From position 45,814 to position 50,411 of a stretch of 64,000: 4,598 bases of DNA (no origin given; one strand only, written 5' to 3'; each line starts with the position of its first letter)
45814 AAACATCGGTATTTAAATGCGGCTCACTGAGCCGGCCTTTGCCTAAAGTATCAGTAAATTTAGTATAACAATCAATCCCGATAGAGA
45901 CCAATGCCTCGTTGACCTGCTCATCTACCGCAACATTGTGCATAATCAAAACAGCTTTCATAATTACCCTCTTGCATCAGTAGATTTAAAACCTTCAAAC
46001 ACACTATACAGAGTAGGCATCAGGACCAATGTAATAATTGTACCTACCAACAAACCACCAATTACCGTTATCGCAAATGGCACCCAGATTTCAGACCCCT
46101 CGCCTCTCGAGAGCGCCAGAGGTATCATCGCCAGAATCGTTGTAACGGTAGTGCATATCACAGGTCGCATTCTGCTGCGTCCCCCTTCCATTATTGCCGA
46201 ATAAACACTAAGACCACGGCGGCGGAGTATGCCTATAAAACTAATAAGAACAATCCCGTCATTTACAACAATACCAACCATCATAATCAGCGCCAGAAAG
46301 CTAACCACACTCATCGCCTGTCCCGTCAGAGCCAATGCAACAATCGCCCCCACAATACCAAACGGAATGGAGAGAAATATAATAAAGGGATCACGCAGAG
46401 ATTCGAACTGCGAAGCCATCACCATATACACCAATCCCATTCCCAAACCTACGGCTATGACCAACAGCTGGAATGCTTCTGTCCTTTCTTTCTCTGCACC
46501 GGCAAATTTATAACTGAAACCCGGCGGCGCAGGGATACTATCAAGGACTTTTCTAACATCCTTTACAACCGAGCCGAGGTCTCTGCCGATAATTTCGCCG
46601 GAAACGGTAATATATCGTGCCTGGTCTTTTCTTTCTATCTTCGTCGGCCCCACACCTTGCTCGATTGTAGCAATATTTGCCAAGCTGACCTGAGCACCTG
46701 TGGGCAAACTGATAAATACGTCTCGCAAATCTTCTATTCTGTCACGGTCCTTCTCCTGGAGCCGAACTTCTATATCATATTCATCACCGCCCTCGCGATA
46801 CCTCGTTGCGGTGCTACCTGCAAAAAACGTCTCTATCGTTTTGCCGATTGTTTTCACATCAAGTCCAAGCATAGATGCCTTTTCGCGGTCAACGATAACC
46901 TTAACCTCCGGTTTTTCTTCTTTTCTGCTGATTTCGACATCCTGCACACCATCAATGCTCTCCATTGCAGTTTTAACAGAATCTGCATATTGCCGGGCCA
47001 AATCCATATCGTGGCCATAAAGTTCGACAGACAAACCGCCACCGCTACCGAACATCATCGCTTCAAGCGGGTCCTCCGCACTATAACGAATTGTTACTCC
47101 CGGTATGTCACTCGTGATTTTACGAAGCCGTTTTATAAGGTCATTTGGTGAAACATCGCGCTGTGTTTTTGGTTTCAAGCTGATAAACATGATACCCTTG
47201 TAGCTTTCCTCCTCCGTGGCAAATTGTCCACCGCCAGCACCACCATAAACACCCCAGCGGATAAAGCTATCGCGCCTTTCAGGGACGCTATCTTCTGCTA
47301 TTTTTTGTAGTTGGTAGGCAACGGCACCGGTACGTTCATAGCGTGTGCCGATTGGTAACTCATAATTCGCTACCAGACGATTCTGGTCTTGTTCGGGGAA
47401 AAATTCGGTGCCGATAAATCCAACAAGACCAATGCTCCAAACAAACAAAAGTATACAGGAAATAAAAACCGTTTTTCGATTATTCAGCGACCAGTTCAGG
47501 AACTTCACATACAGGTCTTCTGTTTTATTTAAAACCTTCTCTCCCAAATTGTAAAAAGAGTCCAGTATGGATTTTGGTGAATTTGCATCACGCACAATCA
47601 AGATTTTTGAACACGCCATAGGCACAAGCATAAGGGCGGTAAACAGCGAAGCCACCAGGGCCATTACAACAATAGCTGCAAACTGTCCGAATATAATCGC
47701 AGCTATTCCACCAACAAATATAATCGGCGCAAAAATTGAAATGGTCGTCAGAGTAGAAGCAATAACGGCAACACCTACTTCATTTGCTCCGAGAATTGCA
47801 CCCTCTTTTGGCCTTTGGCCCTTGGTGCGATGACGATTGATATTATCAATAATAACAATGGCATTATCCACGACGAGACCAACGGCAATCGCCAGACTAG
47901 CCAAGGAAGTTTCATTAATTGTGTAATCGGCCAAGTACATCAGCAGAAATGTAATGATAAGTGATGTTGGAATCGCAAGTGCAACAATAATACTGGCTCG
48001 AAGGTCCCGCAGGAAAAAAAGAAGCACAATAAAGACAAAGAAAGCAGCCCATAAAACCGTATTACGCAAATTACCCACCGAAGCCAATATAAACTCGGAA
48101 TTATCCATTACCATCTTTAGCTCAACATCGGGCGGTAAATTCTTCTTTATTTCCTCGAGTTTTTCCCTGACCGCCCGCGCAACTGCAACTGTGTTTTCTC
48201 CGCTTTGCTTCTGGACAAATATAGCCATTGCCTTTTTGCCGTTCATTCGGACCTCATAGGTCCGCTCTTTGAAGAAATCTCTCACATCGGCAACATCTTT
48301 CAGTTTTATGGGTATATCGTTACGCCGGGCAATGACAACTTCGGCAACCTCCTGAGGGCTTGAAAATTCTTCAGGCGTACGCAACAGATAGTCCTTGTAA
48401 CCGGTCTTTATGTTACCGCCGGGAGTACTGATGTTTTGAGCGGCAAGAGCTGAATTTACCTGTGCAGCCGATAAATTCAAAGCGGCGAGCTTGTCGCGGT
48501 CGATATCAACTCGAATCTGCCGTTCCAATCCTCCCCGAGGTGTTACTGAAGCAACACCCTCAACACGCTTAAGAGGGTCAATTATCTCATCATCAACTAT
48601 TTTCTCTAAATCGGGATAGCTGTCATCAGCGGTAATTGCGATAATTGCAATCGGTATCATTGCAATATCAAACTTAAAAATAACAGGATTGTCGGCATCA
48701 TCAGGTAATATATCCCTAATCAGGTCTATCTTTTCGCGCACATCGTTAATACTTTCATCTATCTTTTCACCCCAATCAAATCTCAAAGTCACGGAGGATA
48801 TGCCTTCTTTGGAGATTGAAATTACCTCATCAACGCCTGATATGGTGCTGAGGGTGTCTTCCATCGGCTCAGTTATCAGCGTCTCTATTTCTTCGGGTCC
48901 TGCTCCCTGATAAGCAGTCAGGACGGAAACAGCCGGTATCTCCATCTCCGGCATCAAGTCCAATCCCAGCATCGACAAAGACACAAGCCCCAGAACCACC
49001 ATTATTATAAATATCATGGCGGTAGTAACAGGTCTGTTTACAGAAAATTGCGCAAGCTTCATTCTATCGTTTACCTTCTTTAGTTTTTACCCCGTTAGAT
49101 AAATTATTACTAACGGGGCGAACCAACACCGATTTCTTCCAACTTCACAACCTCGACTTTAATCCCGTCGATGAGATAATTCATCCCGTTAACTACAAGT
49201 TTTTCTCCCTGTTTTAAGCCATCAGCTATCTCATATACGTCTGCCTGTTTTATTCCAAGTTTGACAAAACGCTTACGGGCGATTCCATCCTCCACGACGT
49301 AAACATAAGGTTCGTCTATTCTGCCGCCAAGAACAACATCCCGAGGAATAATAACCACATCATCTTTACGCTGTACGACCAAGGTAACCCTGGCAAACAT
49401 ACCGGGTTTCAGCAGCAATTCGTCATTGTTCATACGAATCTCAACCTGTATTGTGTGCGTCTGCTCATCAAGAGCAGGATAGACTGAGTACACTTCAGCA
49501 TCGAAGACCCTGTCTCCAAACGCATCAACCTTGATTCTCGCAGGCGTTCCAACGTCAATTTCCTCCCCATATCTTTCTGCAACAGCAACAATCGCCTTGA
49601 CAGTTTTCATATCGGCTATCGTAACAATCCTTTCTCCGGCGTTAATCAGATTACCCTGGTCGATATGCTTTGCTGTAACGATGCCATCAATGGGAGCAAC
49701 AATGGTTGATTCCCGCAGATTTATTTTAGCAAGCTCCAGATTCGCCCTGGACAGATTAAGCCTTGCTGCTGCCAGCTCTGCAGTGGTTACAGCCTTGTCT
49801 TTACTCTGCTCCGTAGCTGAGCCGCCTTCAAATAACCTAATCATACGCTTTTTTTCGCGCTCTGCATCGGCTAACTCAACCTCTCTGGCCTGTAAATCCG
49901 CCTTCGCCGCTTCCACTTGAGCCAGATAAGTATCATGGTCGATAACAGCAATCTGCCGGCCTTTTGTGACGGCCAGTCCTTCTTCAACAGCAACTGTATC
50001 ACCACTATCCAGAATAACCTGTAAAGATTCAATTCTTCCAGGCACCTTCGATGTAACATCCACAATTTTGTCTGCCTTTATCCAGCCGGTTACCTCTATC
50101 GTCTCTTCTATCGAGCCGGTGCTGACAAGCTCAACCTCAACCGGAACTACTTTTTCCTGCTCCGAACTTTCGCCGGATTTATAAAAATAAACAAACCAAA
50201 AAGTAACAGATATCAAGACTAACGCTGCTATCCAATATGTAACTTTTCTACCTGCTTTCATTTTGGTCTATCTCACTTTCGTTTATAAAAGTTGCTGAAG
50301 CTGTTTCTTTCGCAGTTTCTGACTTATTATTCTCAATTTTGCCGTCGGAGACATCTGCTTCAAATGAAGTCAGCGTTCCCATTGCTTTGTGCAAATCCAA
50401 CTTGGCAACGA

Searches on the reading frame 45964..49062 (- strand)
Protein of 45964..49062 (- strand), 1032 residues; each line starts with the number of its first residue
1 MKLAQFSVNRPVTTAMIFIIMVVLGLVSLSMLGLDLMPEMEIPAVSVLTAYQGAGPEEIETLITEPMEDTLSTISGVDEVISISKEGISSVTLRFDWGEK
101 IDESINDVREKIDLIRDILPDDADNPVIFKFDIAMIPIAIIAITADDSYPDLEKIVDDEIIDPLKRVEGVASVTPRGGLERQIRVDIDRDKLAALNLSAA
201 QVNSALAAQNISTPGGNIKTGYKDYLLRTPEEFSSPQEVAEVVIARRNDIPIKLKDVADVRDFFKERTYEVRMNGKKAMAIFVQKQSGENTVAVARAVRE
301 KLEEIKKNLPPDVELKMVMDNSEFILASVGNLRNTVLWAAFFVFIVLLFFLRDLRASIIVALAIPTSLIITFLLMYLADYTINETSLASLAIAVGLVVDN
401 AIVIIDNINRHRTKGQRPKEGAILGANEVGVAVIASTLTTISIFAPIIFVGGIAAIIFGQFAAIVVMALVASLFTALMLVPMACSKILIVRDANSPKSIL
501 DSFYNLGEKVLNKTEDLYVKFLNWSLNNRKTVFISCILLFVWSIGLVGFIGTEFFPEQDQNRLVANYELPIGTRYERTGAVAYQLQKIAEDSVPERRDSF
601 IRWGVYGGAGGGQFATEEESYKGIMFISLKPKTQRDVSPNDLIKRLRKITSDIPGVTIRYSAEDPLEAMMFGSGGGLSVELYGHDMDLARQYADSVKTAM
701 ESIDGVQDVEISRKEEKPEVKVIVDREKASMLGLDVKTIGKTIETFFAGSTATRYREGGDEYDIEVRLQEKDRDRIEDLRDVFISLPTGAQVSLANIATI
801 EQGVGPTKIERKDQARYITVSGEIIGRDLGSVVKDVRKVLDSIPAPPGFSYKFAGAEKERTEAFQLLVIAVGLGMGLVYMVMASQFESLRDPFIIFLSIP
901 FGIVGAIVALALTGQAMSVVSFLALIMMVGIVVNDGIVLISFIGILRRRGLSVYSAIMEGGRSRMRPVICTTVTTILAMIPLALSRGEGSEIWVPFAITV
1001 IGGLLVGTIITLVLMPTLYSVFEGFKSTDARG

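Call 84: search_protein_families(library=pfam, proteins=[window:45964-49062:-], max_evalue=0.00001)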
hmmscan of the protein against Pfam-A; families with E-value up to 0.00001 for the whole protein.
window:45964-49062:- (1032 aa): 3 families
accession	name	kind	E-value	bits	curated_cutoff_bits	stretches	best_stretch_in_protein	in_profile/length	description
PF00873.25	ACR_tran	-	6.2e-258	858.9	28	1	4-1022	2-1020/1021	AcrB/AcrD/AcrF family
PF02355.23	SecD_SecF_C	-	2.9e-07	30.5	20.5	0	863-1015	29-179/189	Protein export membrane protein SecD/SecF, C-terminal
PF03176.21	MMPL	-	5e-07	29.4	20.5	1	327-481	140-296/333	MMPL family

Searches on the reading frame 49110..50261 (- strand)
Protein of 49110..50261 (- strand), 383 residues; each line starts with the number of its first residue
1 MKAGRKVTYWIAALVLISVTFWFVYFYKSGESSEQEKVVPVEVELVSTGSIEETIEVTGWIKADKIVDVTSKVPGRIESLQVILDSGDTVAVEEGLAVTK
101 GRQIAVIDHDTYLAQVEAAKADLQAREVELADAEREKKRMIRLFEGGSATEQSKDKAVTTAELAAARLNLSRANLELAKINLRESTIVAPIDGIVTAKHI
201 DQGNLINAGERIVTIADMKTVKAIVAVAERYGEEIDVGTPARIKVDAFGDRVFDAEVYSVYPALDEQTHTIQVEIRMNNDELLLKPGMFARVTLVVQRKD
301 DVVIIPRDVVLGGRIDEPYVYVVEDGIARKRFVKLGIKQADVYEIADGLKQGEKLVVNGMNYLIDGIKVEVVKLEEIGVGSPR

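Call 84: search_protein_families(library=pfam, proteins=[window:49110-50261:-], max_evalue=0.00001)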
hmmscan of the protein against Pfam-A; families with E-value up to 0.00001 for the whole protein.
window:49110-50261:- (383 aa): 2 families
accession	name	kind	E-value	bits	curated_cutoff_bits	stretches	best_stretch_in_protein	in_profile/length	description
PF16576.10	HlyD_D23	-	1.1e-31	110.3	30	1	51-290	2-214/214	Barrel-sandwich domain of CusB or HlyD membrane-fusion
PF13437.12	HlyD_3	-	6.1e-18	66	22.2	1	186-287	1-106/106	HlyD family secretion protein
